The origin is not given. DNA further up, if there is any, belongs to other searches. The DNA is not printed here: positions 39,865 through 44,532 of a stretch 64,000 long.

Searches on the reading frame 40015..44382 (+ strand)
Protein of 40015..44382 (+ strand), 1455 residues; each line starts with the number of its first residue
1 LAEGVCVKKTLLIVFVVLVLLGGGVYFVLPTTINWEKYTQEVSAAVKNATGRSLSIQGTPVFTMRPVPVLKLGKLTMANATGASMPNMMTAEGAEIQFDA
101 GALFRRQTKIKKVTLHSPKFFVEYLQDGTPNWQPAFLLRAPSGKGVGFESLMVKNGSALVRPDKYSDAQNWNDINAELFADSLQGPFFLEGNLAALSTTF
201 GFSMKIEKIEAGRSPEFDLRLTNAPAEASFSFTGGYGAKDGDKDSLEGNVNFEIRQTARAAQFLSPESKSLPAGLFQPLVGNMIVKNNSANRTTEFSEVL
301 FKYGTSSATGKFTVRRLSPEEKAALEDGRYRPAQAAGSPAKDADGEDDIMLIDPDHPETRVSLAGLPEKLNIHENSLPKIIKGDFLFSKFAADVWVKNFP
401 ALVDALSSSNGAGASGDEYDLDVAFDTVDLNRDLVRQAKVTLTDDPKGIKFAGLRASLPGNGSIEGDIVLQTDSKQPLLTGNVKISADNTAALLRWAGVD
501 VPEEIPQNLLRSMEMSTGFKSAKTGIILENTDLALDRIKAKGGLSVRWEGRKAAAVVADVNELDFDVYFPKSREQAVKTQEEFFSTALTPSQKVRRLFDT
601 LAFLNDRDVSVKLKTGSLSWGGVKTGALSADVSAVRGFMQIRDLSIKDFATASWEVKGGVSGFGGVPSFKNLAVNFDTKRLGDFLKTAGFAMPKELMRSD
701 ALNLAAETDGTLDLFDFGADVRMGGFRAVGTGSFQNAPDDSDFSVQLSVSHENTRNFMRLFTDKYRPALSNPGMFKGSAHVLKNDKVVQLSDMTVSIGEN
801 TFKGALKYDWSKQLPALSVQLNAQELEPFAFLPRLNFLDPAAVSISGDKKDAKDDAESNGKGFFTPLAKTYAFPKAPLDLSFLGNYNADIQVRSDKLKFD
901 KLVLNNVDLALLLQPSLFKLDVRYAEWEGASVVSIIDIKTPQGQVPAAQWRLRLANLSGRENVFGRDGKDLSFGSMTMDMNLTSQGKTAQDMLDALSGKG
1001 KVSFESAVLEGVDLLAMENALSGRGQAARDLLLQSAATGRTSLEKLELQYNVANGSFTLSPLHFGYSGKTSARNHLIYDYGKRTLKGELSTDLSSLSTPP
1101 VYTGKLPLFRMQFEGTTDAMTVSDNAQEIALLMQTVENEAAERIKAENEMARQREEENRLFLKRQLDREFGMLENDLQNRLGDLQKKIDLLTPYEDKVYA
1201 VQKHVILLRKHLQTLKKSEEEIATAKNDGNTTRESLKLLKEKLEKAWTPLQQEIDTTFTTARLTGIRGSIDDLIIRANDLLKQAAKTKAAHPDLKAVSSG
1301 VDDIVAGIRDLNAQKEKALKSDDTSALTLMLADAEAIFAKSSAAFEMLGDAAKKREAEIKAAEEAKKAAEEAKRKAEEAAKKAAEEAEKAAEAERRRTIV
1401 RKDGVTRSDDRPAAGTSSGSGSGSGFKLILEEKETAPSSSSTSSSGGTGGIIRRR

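Call 48: search_protein_families(library=pfam, proteins=[window:40015-44382:+], max_evalue=0.00001)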
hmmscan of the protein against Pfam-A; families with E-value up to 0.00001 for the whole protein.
window:40015-44382:+ (1455 aa): 1 family
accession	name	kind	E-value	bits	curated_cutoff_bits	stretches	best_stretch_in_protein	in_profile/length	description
PF05170.20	AsmA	-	1.4e-22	80.7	29.8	2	8-133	5-128/607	AsmA family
